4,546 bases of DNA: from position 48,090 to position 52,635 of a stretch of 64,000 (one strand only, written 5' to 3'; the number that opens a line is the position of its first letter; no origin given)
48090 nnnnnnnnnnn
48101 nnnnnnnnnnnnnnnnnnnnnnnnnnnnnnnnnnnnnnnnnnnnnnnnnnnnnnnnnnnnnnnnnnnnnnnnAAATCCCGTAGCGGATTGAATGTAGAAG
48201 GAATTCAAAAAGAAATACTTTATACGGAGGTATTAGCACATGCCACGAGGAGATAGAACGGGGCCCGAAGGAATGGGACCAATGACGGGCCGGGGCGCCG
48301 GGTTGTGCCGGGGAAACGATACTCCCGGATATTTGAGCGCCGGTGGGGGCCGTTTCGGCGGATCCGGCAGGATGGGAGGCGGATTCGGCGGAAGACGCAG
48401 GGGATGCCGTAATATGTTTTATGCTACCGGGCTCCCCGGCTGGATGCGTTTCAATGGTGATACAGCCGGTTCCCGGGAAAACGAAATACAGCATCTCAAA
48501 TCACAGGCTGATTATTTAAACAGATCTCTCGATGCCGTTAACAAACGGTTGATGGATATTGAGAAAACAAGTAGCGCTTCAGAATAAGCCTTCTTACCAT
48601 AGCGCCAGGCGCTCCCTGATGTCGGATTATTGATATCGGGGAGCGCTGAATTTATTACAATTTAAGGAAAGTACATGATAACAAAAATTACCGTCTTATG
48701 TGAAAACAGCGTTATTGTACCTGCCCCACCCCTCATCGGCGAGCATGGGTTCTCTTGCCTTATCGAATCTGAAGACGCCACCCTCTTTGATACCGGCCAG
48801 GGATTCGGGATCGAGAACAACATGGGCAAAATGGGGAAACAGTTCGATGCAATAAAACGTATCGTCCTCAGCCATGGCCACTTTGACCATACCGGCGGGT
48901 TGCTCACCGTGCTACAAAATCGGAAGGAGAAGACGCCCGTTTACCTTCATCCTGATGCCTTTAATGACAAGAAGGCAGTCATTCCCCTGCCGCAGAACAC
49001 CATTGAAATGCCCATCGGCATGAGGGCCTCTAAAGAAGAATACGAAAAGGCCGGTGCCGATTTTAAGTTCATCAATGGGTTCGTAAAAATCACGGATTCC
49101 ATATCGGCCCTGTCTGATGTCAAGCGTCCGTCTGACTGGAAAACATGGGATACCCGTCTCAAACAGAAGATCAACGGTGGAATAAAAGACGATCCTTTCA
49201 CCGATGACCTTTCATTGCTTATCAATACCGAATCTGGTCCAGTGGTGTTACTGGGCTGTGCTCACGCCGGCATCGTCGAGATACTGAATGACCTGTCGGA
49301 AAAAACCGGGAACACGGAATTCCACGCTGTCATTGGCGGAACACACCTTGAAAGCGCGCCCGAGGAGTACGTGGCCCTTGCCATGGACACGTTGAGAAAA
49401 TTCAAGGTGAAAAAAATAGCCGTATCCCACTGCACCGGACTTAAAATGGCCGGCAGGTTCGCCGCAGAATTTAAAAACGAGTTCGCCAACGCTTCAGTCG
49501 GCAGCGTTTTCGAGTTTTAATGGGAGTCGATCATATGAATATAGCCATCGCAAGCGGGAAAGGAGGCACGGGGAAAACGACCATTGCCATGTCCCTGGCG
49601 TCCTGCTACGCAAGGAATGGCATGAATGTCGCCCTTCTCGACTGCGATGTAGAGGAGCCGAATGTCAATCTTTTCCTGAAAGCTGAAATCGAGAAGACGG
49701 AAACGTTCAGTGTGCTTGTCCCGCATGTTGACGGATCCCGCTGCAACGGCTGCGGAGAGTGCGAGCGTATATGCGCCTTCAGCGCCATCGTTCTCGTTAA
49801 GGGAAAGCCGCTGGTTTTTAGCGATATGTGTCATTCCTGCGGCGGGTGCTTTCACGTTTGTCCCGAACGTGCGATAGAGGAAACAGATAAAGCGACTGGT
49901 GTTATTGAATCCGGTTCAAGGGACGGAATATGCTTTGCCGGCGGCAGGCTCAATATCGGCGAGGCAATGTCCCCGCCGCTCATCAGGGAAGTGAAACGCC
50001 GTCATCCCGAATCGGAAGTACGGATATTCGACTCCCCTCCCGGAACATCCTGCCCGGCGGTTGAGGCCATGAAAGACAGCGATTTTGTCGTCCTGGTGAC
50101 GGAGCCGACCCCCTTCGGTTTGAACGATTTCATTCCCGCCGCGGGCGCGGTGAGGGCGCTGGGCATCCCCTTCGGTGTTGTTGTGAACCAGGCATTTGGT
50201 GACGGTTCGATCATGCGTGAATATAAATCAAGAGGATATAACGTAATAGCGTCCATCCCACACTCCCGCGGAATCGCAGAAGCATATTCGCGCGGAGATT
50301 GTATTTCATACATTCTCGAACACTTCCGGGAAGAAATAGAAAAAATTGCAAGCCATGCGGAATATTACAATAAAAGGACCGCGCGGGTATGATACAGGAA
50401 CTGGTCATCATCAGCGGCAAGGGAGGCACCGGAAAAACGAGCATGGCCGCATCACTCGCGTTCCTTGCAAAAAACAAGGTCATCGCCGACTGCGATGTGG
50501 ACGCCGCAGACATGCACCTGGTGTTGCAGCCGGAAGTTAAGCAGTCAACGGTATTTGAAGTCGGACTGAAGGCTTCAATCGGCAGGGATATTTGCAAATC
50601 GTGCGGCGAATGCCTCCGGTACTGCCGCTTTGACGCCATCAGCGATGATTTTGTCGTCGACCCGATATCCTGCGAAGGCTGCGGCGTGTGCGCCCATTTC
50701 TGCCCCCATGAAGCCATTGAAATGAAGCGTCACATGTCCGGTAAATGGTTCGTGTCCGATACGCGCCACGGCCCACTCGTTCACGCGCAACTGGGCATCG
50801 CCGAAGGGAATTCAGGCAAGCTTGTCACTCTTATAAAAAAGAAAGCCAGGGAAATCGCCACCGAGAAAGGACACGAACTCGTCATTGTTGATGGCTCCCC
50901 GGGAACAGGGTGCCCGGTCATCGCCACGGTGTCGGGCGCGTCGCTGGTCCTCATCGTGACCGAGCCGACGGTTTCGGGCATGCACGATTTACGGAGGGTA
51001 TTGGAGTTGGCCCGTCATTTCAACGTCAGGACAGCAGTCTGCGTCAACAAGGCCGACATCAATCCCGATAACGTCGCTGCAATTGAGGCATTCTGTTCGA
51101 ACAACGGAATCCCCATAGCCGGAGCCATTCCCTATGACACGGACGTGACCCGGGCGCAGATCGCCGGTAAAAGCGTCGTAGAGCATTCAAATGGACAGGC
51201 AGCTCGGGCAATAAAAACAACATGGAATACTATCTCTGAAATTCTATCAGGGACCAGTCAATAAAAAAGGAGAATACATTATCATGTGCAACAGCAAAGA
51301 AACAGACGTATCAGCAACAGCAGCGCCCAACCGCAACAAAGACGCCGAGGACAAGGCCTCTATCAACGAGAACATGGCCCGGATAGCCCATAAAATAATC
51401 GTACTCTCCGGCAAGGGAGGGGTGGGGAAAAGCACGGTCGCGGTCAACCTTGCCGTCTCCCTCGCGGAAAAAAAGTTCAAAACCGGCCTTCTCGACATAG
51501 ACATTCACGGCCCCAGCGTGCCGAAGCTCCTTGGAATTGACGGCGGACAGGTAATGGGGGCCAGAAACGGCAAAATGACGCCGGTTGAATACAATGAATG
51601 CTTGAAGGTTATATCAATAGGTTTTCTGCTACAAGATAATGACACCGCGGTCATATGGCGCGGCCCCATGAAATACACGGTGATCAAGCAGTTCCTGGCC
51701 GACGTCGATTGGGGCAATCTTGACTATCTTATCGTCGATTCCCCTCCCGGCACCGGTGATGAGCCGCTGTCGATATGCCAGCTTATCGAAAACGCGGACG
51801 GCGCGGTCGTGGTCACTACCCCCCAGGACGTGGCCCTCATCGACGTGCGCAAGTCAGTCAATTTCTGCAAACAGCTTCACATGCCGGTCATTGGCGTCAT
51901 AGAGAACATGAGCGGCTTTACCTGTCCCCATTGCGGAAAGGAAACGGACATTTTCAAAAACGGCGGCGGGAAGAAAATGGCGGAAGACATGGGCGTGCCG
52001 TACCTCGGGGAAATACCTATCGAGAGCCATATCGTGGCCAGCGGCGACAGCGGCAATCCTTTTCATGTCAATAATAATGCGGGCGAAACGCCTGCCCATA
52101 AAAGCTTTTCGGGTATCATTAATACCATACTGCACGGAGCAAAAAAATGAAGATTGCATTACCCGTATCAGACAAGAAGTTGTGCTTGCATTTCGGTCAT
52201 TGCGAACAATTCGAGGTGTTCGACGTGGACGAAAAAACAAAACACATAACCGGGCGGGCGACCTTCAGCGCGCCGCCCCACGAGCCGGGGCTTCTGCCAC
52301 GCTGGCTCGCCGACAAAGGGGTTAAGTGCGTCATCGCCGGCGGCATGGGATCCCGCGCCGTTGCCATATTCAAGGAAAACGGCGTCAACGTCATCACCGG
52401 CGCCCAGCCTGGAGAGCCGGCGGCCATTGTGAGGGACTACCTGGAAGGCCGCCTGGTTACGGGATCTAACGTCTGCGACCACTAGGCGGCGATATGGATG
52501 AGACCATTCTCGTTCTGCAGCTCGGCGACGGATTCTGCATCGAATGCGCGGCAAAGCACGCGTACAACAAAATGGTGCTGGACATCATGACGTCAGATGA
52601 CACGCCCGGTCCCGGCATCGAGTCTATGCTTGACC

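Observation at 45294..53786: Sigma-54 operon of NifX-like, DUF5320, MinD-ferredoxin and ApbC proteins with identifiable -24/-12 promoter and upstream palindromes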

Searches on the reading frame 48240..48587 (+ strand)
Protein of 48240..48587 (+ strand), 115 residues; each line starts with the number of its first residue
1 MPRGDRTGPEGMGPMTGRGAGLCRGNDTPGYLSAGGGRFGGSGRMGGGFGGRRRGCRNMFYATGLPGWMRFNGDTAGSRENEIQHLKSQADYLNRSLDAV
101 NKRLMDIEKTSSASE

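Call 6: search_protein_families(library=pfam, proteins=[window:48240-48587:+], max_evalue=0.01)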
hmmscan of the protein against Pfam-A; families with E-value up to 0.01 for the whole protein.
window:48240-48587:+ (115 aa): 1 family
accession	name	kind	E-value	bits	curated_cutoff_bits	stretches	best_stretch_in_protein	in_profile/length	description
PF17253.7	DUF5320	-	2.4e-23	83.6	27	1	1-105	1-97/99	Family of unknown function (DUF5320)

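Call 60: search_protein_families(library=ncbifam, proteins=[window:48240-48587:+], max_evalue=0.001)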
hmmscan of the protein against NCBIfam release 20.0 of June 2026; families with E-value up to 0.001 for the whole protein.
window:48240-48587:+ (115 aa): 0 families

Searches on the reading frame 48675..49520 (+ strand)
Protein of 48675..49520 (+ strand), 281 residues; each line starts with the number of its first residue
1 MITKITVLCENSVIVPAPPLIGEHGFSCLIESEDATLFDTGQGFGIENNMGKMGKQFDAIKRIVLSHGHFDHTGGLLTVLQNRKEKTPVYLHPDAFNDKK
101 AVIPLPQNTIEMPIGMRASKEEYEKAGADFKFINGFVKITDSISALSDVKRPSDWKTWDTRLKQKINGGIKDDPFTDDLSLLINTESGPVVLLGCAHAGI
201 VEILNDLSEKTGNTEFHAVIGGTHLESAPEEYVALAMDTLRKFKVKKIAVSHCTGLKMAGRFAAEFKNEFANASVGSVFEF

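Call 6: search_protein_families(library=pfam, proteins=[window:48675-49520:+], max_evalue=0.01)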
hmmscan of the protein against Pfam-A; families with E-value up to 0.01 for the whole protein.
window:48675-49520:+ (281 aa): 2 families
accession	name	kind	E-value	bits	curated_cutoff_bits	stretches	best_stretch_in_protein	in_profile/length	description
PF12706.13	Lactamase_B_2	-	5.2e-08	33.2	27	1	37-104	4-75/200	Beta-lactamase superfamily domain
PF00753.33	Lactamase_B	-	6.9e-08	33.1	22.7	1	29-92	10-76/196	Metallo-beta-lactamase superfamily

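Call 60: search_protein_families(library=ncbifam, proteins=[window:48675-49520:+], max_evalue=0.001)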
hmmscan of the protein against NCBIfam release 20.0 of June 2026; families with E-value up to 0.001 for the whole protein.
window:48675-49520:+ (281 aa): 13 families
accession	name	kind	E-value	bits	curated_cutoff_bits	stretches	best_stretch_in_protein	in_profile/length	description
TIGR02651.1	RNase_Z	equivalog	5.3e-07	29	292.95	1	33-85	27-77/302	ribonuclease Z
NF033105.1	bla_subclass_B3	equivalog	1.7e-06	27.5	240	1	37-79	36-81/257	subclass B3 metallo-beta-lactamase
NF000801.0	PRK00055.1-3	equivalog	1.7e-06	27.3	252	1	28-82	23-76/307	ribonuclease Z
NF012229.1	bla_class_B_core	domain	9.7e-05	22.6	100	1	21-77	13-69/139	metallo-beta-lactamase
NF033184.1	B3_Acin_new1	exception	0.00011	21.4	580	1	21-84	44-112/283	putative subclass B3 metallo-beta-lactamase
NF040468.1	blaECM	exception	0.00013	21.3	640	1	39-82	86-132/303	ECM family subclass B3 metallo-beta-lactamase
NF033185.1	B3_Acin_new2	exception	0.00016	21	625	1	29-84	56-114/285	putative subclass B3 metallo-beta-lactamase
NF012140.0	blaBJP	exception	0.00016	20.6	600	1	46-81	80-115/294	BJP family subclass B3 metallo-beta-lactamase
NF041257.1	GntH_guanitoxin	equivalog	0.00034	19.6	333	1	29-81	35-89/374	guanitoxin biosynthesis MBL fold metallo-hydrolase GntH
NF000439.2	blaAIM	exception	0.00037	20.2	675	1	42-104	79-139/303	AIM family subclass B3 metallo-beta-lactamase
NF040469.1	blaEFM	exception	0.00067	18.8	610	0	40-79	86-128/302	EFM family subclass B3 metallo-beta-lactamase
NF047979.1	lactonase_AidB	equivalog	0.00081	18.7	360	0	30-78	57-112/271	AidB family quorum-quenching N-acyl homoserine lactonase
NF000469.2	CAR_gen_B3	exception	0.00097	18.2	500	0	48-78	101-131/311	CAR family subclass B3 metallo-beta-lactamase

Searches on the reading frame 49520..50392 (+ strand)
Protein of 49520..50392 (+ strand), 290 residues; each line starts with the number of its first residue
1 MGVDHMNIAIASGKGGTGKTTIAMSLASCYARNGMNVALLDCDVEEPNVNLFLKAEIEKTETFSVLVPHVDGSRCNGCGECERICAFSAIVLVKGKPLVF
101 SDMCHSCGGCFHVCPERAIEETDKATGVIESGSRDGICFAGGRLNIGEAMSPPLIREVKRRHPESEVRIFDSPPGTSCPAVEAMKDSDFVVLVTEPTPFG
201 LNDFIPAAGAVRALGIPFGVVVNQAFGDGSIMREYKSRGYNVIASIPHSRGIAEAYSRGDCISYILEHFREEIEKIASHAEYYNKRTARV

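Call 6: search_protein_families(library=pfam, proteins=[window:49520-50392:+], max_evalue=0.01)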
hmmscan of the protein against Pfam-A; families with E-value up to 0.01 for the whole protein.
window:49520-50392:+ (290 aa): 22 families
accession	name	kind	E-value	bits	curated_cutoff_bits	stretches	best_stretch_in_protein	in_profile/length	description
PF01656.29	CbiA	-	1.2e-16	61.2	25.4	1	8-260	1-123/125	CobQ/CobB/MinD/ParA nucleotide binding domain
PF10609.15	ParA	-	9.8e-16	58.3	27.1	1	7-62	5-60/246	NUBPL iron-transfer P-loop NTPase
PF13614.12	AAA_31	-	5.8e-11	43.1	27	1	8-60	4-53/177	AAA domain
PF12837.12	Fer4_6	-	6.1e-11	42.2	25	2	67-90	1-24/24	4Fe-4S binding domain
PF00037.32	Fer4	-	1.2e-08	34.8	21.1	2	99-120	3-24/24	4Fe-4S binding domain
PF13187.11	Fer4_9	-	1.8e-08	34.7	27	1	74-119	1-52/52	4Fe-4S dicluster domain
PF09140.17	MipZ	-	1.9e-06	27.8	20.7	1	8-62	3-57/262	ATPase MipZ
PF12838.12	Fer4_7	-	2.4e-06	28.4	27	1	74-117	1-51/52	4Fe-4S dicluster domain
PF13237.11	Fer4_10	-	4.5e-06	26.9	25.5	2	70-115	4-53/53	4Fe-4S dicluster domain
PF13484.11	Fer4_16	-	4.7e-06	27.7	30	1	104-122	2-20/66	4Fe-4S double cluster binding domain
PF14697.11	Fer4_21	-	5.2e-06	26.9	35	1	69-119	2-57/59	4Fe-4S dicluster domain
PF25160.1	LdpA_Fe-S-bd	-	5.5e-06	26.5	27.6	1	81-123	9-47/49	LdpA Fe-S cluster-binding domain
PF13481.12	AAA_25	-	3.3e-05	24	27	1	7-56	34-81/195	AAA domain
PF07015.17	VirC1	-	4.3e-05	23.4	24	1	8-47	4-43/231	VirC1 protein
PF12797.12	Fer4_2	-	0.00011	22.4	24.5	0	68-86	3-21/22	4Fe-4S binding domain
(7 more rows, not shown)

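Call 60: search_protein_families(library=ncbifam, proteins=[window:49535-50392:+], max_evalue=0.001)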
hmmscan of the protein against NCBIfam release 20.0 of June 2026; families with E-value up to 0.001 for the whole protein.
window:49535-50392:+ (285 aa): 62 families (the best 25 are shown)
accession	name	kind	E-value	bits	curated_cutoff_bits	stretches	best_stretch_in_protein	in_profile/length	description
NF041546.1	ParA_partition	equivalog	1.2e-16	60.9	180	2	3-41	2-40/203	ParA family partition ATPase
TIGR01969.1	minD_arch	subfamily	3.5e-16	59.1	201.75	1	2-56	2-56/251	cell division ATPase MinD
NF038196.1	ferrodoxin_EFR1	subfamily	3.6e-13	50.1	75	1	64-118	181-233/242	EFR1 family ferrodoxin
NF041136.1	MrpORP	equivalog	1.9e-12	47.2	450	1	2-57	7-62/365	iron-sulfur cluster carrier protein MrpORP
TIGR03294.1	FrhG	equivalog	1.7e-10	41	245.5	1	32-117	138-223/228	coenzyme F420 hydrogenase subunit gamma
NF040770.1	hetero_SS_HdrA2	exception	5e-10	38.1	1100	1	59-118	568-627/777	CoB-CoM heterodisulfide reductase HdrA2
TIGR01968.1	minD_bact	equivalog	1.9e-09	37.2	212.9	1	3-51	4-52/261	septum site-determining protein MinD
NF005503.0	PRK07118.1-2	equivalog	7.5e-09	35.2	252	1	69-122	139-192/292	RnfABCDGE type electron transport complex subunit B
TIGR02700.1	flavo_MJ0208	hypoth_equivalog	3.2e-08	33.1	251.35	1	59-117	139-197/234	dihydromethanopterin reductase (acceptor)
TIGR02179.1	PorD_KorD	subfamily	3.4e-08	33.5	60.05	1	52-117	9-75/78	2-oxoacid:acceptor oxidoreductase, delta subunit, pyruvate/2-ketoisovalerate family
NF047398.1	AAA_KGGVGR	domain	4e-08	33.8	90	1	3-60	5-61/190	KGGVGR-motif variant AAA ATPase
NF008669.0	PRK11670.1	equivalog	5.6e-08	32.1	348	1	3-53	110-160/369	iron-sulfur cluster carrier protein ApbC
NF043069.1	T4HPD_activ_SAM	equivalog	9.4e-08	31.8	425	1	67-119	50-102/299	trans-4-hydroxy-L-proline dehydratase activase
TIGR01944.1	rnfB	subfamily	2.4e-07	30.5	68.7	1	58-120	103-166/190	RnfABCDGE type electron transport complex subunit B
NF005504.0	PRK07118.1-3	equivalog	3.4e-07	29.9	437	1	69-117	220-268/293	Fe-S cluster domain-containing protein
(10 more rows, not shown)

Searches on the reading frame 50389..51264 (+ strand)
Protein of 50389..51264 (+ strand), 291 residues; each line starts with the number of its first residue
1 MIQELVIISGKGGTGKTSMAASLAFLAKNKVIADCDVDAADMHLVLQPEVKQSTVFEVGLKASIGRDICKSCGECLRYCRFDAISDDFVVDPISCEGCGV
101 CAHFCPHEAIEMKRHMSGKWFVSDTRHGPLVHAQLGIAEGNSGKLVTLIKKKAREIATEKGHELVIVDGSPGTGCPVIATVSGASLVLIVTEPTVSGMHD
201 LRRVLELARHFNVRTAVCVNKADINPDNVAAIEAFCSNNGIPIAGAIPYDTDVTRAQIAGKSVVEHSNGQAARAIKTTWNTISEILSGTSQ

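Call 6: search_protein_families(library=pfam, proteins=[window:50389-51264:+], max_evalue=0.01)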
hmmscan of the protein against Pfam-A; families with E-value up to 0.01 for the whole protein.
window:50389-51264:+ (291 aa): 19 families
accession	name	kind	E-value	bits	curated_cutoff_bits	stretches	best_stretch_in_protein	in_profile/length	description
PF01656.29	CbiA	-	3.3e-12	46.9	25.4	1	5-262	1-124/125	CobQ/CobB/MinD/ParA nucleotide binding domain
PF10609.15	ParA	-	1.5e-10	41.4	27.1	2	163-279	113-242/246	NUBPL iron-transfer P-loop NTPase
PF00037.32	Fer4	-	8.4e-10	38.5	21.1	2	89-111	2-24/24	4Fe-4S binding domain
PF12838.12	Fer4_7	-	8.5e-08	33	27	1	95-115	2-22/52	4Fe-4S dicluster domain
PF13484.11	Fer4_16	-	5.4e-07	30.7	30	1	95-115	2-23/66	4Fe-4S double cluster binding domain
PF14697.11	Fer4_21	-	3.7e-06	27.4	35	1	62-112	1-59/59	4Fe-4S dicluster domain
PF00142.24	Fer4_NifH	-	1.6e-05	25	25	1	203-271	160-232/271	4Fe-4S iron sulfur cluster binding proteins, NifH/frxC family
PF20720.3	nSTAND3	-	2.1e-05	24.7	27.2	1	4-56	18-71/155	Novel STAND NTPase 3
PF25160.1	LdpA_Fe-S-bd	-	0.00011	22.4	27.6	1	75-114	9-47/49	LdpA Fe-S cluster-binding domain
PF13237.11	Fer4_10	-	0.00012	22.4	25.5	1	89-112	3-22/53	4Fe-4S dicluster domain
PF13500.12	AAA_26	-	0.00023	21.5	27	1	157-256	94-197/198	AAA domain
PF12837.12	Fer4_6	-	0.00039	20.7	25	0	66-84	6-24/24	4Fe-4S binding domain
PF13614.12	AAA_31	-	0.00045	20.6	27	0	6-39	5-40/177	AAA domain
PF03193.22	RsgA_GTPase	-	0.00059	20.1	30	0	176-242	18-85/174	RsgA GTPase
PF13187.11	Fer4_9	-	0.00062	20.2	27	0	69-110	2-52/52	4Fe-4S dicluster domain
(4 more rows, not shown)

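Call 60: search_protein_families(library=ncbifam, proteins=[window:50389-51264:+], max_evalue=0.001)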
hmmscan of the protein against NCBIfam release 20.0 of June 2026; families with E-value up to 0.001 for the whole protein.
window:50389-51264:+ (291 aa): 40 families (the best 25 are shown)
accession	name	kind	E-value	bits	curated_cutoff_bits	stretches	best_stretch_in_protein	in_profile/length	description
TIGR01969.1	minD_arch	subfamily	5.3e-17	61.8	201.75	2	161-282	108-230/251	cell division ATPase MinD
TIGR01968.1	minD_bact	equivalog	8.7e-14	51.5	212.9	2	160-278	110-232/261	septum site-determining protein MinD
NF041891.1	hdrA_Methbact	equivalog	5.3e-12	44.8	1300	1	61-121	566-629/762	ferredoxin:CoB-CoM heterodisulfide reductase subunit HdrA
NF041136.1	MrpORP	equivalog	1.6e-11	44.1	450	2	164-283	117-249/365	iron-sulfur cluster carrier protein MrpORP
NF041546.1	ParA_partition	equivalog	5e-11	42.5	180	1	151-279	68-201/203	ParA family partition ATPase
NF041778.1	hetero_SS_HdrA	equivalog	2.4e-10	38.9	1400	1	61-114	581-637/771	ferredoxin:CoB-CoM heterodisulfide reductase subunit HdrA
NF040770.1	hetero_SS_HdrA2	exception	6.5e-10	37.8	1100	1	58-116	568-629/777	CoB-CoM heterodisulfide reductase HdrA2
TIGR02179.1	PorD_KorD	subfamily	7.7e-09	35.5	60.05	1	64-114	22-76/78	2-oxoacid:acceptor oxidoreductase, delta subunit, pyruvate/2-ketoisovalerate family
TIGR03815.1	CpaE_hom_Actino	equivalog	8.3e-09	35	154.45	1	157-276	218-334/340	septum site-determining protein Ssd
NF008079.0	PRK10818.1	equivalog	7.1e-08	32.1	508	0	2-50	2-54/270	septum site-determining protein MinD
TIGR02700.1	flavo_MJ0208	hypoth_equivalog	7.7e-08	31.9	251.35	1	56-113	137-197/234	dihydromethanopterin reductase (acceptor)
NF005503.0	PRK07118.1-2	equivalog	9.4e-08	31.6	252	1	69-125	140-199/292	RnfABCDGE type electron transport complex subunit B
NF038196.1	ferrodoxin_EFR1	subfamily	3.2e-07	30.6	75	1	67-117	184-236/242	EFR1 family ferrodoxin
NF040684.1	PorD_Arch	equivalog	4.4e-07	29.9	120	1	61-114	26-83/85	pyruvate synthase subunit PorD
TIGR03287.1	methan_mark_16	hypoth_equivalog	1e-06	27.5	363.95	1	55-113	289-350/391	methanogenesis marker 16 metalloprotein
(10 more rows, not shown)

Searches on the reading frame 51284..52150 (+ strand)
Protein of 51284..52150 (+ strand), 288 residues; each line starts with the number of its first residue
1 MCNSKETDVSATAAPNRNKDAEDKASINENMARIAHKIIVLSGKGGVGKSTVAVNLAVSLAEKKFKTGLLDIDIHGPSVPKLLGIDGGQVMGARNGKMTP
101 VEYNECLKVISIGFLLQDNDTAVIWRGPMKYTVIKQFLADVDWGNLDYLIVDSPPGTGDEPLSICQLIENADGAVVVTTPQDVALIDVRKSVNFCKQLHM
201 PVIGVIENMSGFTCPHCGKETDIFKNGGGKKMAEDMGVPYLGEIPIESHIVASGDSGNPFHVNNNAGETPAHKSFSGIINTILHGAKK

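Call 6: search_protein_families(library=pfam, proteins=[window:51284-52150:+], max_evalue=0.01)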
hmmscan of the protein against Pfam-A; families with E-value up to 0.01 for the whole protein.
window:51284-52150:+ (288 aa): 12 families
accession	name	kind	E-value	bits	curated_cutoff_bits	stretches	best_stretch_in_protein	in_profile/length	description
PF10609.15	ParA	-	7.8e-102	340.3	27.1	1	34-282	2-245/246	NUBPL iron-transfer P-loop NTPase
PF01656.29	CbiA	-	3.1e-12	47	25.4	1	38-210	1-83/125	CobQ/CobB/MinD/ParA nucleotide binding domain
PF13614.12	AAA_31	-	1.1e-10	42.2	27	1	37-198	3-167/177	AAA domain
PF02374.21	ArsA_ATPase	-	1.8e-07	31.1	24.3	1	36-73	1-38/305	Anion-transporting ATPase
PF09140.17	MipZ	-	4.5e-07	29.9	20.7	1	36-154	1-108/262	ATPase MipZ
PF13481.12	AAA_25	-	6.3e-05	23.1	27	1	34-64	31-61/195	AAA domain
PF20720.3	nSTAND3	-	0.00033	20.8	27.2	1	35-66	16-47/155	Novel STAND NTPase 3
PF25199.1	nSTAND_NTPase5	-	0.00048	20.4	34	1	9-71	14-77/145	Novel STAND NTPase 5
PF03193.22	RsgA_GTPase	-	0.0016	18.8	30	1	20-58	90-128/174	RsgA GTPase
PF24460.1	DUF7575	-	0.0031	17.3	28.5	1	213-222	5-14/28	Domain of unknown function (DUF7575)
PF00142.24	Fer4_NifH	-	0.0063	16.5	25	0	38-64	2-28/271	4Fe-4S iron sulfur cluster binding proteins, NifH/frxC family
PF01583.26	APS_kinase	-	0.0095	16.4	21.1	0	38-73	4-39/152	Adenylylsulphate kinase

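Call 60: search_protein_families(library=ncbifam, proteins=[window:51284-52150:+], max_evalue=0.001)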
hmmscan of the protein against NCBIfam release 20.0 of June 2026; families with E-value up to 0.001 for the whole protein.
window:51284-52150:+ (288 aa): 19 families
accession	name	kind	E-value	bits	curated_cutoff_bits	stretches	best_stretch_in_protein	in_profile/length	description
NF041136.1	MrpORP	equivalog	1.5e-117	393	450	1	31-285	1-251/365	iron-sulfur cluster carrier protein MrpORP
NF008669.0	PRK11670.1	equivalog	7.9e-70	235.6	348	1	33-268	105-337/369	iron-sulfur cluster carrier protein ApbC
TIGR01968.1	minD_bact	equivalog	4.4e-17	62.3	212.9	1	37-273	3-230/261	septum site-determining protein MinD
TIGR01969.1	minD_arch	subfamily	6.7e-16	58.2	201.75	1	38-281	3-229/251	cell division ATPase MinD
NF041546.1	ParA_partition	equivalog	4.3e-11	42.8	180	1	38-74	2-38/203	ParA family partition ATPase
NF008079.0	PRK10818.1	equivalog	2.1e-09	37.1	508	1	35-185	2-150/270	septum site-determining protein MinD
TIGR04291.1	arsen_driv_ArsA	equivalog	8.6e-09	34.6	650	1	6-69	290-353/565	arsenical pump-driving ATPase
TIGR03018.1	pepcterm_TyrKin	hypoth_equivalog_domain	1.5e-08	34.2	230.65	1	29-86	29-87/207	XrtA-associated tyrosine autokinase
TIGR01007.1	eps_fam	subfamily_domain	2.7e-08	33.6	108.05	1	35-208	17-188/204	polysaccharide biosynthesis tyrosine autokinase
NF047398.1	AAA_KGGVGR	domain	3.7e-08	33.9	90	1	38-85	5-52/190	KGGVGR-motif variant AAA ATPase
TIGR03815.1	CpaE_hom_Actino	equivalog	5.6e-08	32.3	154.45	1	32-94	108-168/340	septum site-determining protein Ssd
TIGR03371.1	cellulose_yhjQ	equivalog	9.3e-07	28.6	157.85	1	36-190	2-156/246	cellulose biosynthesis protein BcsQ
NF041417.1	ArsA_halo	exception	9.8e-06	24.5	800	1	22-73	318-370/617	arsenical pump-driving ATPase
NF053621.1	ATPseBagBMYCTU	equivalog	1.2e-05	24.6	521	1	34-73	10-49/371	ATPase BagB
NF053622.1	ATPseBagAMYCTU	equivalog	2.8e-05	23.7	400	1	36-72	7-43/325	ATPase BagA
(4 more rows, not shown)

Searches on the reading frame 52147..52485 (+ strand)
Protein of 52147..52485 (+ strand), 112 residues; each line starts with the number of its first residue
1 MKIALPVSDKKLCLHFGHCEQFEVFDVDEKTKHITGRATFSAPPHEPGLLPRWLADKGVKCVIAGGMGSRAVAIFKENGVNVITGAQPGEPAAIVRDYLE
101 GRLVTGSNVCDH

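Call 6: search_protein_families(library=pfam, proteins=[window:52147-52485:+], max_evalue=0.01)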
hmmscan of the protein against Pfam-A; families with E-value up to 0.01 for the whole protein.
window:52147-52485:+ (112 aa): 1 family
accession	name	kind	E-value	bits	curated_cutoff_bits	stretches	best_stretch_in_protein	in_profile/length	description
PF02579.22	Nitro_FeMo-Co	-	1.9e-19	70.2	26.3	1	9-99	2-93/94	Dinitrogenase iron-molybdenum cofactor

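Call 45: search_solved_structures(query=window:52147-52485:+, max_evalue=0.01)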
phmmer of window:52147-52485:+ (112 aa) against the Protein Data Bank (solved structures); distinct sequences matched with E-value up to 0.01: 3.
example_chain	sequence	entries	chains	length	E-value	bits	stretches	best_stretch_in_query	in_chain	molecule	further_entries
1t3v_A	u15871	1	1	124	2e-10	43.9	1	3-105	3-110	conserved hypothetical protein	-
1o13_A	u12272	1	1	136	2.7e-10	43.5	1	3-105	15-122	probable NifB protein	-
2yx6_A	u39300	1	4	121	4.6e-10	42.7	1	1-103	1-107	Hypothetical protein PH0822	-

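Call 60: search_protein_families(library=ncbifam, proteins=[window:52147-52485:+], max_evalue=0.001)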
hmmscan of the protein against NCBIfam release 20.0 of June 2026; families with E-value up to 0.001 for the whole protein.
window:52147-52485:+ (112 aa): 1 family
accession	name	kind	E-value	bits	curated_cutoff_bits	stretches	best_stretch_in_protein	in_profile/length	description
NF041136.1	MrpORP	equivalog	1.8e-36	126.2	450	1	1-103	265-365/365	iron-sulfur cluster carrier protein MrpORP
